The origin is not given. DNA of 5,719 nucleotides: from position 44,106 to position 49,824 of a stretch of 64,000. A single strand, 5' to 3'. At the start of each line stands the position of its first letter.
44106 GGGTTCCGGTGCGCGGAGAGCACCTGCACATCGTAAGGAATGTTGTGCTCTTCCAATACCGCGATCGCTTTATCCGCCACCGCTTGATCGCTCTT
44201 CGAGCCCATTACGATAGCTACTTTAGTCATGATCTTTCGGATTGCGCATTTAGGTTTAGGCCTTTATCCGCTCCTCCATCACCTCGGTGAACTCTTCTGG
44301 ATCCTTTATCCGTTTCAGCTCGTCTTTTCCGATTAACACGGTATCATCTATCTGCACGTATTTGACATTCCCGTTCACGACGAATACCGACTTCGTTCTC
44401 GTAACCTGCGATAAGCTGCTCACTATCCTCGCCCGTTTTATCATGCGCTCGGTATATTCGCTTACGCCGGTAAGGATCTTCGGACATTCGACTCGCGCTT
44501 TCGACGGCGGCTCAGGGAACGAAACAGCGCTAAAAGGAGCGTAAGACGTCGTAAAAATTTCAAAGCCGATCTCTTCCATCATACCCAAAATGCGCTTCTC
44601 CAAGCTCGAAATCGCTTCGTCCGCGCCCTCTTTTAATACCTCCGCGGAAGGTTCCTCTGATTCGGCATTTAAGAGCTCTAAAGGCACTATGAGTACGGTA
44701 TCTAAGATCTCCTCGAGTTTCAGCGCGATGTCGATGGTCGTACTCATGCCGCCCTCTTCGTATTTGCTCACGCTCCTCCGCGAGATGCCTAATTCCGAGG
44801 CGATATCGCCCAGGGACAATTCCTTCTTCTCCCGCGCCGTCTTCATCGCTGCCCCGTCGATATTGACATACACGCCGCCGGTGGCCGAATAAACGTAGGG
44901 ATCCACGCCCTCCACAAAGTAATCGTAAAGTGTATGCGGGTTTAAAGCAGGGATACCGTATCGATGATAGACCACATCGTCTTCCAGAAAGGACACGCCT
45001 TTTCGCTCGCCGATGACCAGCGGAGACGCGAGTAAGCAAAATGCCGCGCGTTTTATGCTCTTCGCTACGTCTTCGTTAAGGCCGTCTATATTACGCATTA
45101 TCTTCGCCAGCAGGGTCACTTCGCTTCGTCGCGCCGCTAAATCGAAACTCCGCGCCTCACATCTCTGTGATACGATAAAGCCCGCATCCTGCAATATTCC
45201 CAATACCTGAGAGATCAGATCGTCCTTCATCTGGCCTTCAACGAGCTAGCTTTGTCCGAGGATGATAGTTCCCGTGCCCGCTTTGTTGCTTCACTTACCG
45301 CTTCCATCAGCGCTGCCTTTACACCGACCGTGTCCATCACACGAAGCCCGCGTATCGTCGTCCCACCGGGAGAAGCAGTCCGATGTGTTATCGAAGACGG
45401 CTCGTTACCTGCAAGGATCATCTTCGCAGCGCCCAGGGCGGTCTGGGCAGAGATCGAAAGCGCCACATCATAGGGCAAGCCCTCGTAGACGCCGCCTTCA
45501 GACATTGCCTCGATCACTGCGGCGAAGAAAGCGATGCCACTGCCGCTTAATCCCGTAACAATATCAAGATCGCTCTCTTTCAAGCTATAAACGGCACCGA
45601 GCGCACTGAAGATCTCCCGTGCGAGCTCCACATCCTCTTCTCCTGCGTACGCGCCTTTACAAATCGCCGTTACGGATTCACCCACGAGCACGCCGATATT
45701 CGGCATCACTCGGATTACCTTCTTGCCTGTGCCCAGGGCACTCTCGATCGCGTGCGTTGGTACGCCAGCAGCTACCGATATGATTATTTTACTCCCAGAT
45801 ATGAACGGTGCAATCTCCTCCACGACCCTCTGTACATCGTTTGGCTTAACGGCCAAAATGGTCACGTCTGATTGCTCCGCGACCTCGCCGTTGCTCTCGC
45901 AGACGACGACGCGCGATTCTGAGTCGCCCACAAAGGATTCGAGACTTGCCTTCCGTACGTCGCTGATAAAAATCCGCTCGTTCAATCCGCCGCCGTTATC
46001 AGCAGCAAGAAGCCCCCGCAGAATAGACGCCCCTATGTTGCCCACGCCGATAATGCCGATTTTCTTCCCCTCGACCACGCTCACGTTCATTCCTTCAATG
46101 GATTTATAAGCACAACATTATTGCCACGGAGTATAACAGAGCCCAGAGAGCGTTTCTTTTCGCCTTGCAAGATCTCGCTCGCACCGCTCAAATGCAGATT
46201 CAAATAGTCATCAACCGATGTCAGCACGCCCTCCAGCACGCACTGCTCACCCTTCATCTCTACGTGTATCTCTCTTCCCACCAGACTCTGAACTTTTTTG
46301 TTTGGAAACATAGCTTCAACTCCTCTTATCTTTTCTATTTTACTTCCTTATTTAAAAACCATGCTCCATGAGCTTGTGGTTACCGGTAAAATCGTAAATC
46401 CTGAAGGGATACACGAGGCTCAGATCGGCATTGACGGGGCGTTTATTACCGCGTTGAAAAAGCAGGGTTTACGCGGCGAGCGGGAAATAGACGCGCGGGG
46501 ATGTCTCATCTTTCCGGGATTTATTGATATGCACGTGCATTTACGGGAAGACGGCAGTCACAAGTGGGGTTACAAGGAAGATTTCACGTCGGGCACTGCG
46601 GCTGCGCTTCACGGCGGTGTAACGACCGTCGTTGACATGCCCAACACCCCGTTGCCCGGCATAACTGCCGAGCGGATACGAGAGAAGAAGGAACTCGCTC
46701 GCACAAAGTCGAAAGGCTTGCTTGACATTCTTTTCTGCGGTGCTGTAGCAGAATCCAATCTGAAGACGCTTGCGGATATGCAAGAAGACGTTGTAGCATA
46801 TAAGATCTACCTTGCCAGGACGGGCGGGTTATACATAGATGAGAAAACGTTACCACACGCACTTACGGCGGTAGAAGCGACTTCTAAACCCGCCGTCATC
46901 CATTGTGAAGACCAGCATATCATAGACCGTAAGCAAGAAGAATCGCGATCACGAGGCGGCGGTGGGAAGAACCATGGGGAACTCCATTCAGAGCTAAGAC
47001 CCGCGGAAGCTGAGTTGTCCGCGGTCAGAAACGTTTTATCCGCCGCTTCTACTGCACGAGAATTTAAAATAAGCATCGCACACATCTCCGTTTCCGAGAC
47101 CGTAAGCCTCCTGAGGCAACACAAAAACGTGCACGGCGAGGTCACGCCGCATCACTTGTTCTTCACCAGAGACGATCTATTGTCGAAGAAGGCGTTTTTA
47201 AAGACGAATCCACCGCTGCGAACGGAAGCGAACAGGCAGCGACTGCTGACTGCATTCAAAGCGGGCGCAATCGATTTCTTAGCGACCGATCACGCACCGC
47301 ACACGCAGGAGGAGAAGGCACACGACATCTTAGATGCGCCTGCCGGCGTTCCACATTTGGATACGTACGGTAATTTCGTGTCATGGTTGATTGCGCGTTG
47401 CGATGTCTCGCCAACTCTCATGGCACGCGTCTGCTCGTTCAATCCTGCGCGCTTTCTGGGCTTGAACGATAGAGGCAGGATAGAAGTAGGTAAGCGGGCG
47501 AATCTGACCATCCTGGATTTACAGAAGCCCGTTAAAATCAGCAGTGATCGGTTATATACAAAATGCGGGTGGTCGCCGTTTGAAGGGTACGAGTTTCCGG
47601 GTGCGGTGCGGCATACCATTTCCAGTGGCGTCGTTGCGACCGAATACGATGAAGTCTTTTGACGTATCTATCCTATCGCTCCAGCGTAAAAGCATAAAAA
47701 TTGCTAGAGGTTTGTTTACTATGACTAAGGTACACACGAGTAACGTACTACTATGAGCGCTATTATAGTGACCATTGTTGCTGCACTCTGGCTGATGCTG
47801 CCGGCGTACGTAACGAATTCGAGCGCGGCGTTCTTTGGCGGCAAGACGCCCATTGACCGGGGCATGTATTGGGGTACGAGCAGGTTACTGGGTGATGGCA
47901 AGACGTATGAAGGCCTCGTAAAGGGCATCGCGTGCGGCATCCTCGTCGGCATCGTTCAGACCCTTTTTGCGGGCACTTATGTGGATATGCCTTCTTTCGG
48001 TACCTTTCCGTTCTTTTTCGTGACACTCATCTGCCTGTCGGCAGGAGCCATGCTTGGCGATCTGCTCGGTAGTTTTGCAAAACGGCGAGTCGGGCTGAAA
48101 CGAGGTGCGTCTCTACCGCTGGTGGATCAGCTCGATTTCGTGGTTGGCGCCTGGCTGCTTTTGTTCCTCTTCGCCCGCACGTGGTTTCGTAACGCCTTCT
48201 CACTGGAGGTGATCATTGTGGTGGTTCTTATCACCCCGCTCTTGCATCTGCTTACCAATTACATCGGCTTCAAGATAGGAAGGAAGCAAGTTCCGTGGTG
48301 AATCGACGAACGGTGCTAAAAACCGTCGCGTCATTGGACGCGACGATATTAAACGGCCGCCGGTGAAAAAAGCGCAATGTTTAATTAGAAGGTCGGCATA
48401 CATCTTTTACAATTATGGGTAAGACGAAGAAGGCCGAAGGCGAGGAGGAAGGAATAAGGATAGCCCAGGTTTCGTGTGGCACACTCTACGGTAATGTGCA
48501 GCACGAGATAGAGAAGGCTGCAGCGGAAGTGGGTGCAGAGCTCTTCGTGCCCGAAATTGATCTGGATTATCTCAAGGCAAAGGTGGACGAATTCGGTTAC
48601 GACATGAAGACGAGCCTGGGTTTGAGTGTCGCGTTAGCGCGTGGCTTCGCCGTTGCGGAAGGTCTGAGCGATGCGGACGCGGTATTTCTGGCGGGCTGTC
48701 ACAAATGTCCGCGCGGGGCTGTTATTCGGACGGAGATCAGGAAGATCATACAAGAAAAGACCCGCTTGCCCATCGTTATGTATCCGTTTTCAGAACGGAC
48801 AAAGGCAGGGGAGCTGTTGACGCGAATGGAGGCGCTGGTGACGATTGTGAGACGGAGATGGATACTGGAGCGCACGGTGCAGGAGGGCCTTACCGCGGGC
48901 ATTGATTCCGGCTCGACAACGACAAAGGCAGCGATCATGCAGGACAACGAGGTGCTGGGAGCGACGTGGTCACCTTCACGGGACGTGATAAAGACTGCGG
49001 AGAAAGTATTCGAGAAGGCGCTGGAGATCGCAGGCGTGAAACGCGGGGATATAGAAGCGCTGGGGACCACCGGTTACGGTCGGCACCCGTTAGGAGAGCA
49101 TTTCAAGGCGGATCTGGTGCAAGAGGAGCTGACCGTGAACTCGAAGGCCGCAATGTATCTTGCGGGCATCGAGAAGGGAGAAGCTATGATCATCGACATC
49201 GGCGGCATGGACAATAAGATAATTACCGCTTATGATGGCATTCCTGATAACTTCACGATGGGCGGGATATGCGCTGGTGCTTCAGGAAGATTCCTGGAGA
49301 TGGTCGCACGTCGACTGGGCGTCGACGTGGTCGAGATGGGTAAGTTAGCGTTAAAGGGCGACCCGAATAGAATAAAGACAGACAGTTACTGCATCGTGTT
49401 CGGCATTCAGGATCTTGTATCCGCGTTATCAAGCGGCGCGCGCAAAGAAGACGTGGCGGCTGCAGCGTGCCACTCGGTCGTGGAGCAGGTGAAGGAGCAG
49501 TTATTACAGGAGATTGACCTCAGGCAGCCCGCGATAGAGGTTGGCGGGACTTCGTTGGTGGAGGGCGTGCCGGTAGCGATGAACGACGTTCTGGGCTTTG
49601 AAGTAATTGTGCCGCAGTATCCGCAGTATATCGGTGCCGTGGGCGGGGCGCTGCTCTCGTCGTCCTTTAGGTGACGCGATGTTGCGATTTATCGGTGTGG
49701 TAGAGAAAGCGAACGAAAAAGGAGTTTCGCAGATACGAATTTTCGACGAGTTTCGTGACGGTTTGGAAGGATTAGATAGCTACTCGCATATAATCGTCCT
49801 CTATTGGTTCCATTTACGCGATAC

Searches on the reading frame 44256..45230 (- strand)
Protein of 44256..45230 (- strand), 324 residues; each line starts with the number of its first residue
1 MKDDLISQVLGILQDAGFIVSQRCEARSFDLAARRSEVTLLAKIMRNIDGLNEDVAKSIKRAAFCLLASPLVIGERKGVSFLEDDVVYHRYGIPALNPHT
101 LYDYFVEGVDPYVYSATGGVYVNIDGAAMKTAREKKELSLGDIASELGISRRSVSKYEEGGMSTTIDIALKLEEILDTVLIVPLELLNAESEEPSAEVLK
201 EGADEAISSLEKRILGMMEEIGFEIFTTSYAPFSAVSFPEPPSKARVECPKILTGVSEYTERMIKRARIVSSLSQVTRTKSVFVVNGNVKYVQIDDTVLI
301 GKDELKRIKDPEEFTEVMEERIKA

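Call 42: search_protein_families(library=pfam, proteins=[window:44256-45230:-], max_evalue=0.00001)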
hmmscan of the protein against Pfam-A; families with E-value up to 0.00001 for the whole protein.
window:44256-45230:- (324 aa): 2 families
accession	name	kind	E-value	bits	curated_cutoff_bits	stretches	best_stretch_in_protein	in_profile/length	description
PF01381.28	HTH_3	-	3.4e-10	40.2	23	1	130-177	2-49/55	Helix-turn-helix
PF12844.13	HTH_19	-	6.6e-06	26.4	30.2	0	127-188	2-60/64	Helix-turn-helix domain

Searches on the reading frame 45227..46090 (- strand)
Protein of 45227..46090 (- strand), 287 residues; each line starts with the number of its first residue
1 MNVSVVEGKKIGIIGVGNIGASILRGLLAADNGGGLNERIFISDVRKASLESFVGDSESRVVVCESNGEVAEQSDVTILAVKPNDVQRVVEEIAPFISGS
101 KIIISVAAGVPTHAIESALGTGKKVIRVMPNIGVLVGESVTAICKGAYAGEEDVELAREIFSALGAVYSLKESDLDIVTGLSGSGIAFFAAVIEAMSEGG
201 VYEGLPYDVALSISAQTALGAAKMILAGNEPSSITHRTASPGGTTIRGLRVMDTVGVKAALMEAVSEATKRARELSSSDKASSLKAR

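Call 42: search_protein_families(library=pfam, proteins=[window:45227-46090:-], max_evalue=0.00001)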
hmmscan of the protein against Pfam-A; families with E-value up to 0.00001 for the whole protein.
window:45227-46090:- (287 aa): 3 families
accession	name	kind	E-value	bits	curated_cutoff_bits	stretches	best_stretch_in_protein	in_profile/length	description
PF14748.11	P5CR_dimer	-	9.2e-33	113.1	25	1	172-275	1-105/105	Pyrroline-5-carboxylate reductase dimerisation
PF03807.23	F420_oxidored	-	5.6e-16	59.4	21.6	1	10-109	1-94/94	NADP oxidoreductase coenzyme F420-dependent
PF03446.21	NAD_binding_2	-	4.6e-07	30.4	21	1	10-166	1-154/161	NAD binding domain of 6-phosphogluconate dehydrogenase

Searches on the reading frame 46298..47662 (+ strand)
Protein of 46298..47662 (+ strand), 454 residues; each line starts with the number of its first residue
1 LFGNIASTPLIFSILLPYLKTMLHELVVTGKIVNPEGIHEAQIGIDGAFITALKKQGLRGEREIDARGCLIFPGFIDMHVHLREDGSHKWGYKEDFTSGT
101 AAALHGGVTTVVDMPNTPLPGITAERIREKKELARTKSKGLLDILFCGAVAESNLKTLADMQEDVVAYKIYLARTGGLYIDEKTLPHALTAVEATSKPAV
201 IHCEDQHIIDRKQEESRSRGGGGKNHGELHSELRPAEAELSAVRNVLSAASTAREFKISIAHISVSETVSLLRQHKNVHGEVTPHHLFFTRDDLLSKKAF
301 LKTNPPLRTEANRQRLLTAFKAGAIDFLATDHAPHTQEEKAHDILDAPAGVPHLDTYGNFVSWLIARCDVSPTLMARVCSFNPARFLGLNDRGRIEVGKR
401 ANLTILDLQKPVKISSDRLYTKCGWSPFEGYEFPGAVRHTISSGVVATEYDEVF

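Call 41: search_protein_families(library=pfam, proteins=[window:46298-47662:+], max_evalue=0.00001)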
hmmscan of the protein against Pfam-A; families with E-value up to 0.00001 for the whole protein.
window:46298-47662:+ (454 aa): 2 families
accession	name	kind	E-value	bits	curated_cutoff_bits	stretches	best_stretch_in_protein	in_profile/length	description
PF01979.26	Amidohydro_1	-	6.9e-29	101.6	25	1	71-445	2-343/345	Amidohydrolase family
PF07969.17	Amidohydro_3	-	4.3e-17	63.2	29.7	1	366-446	403-470/472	Amidohydrolase family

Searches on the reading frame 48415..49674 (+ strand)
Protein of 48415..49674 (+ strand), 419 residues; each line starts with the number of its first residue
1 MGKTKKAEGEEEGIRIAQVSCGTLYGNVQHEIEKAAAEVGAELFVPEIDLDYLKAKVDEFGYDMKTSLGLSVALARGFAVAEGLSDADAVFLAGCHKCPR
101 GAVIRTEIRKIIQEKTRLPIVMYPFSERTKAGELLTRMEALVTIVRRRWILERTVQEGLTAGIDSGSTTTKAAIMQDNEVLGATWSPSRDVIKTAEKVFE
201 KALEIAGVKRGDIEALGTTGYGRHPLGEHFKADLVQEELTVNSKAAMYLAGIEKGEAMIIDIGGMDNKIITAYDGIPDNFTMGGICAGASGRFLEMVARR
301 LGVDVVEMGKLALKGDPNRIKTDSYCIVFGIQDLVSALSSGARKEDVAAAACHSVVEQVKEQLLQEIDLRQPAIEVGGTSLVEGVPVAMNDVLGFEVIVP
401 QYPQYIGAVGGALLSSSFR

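Call 42: search_protein_families(library=pfam, proteins=[window:48415-49674:+], max_evalue=0.00001)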
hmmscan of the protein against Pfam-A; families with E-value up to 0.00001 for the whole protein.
window:48415-49674:+ (419 aa): 1 family
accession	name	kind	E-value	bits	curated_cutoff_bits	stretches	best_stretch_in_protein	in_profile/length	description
PF01869.26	BcrAD_BadFG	-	8.4e-63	212.9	31.5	1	162-414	2-270/271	BadF/BadG/BcrA/BcrD ATPase family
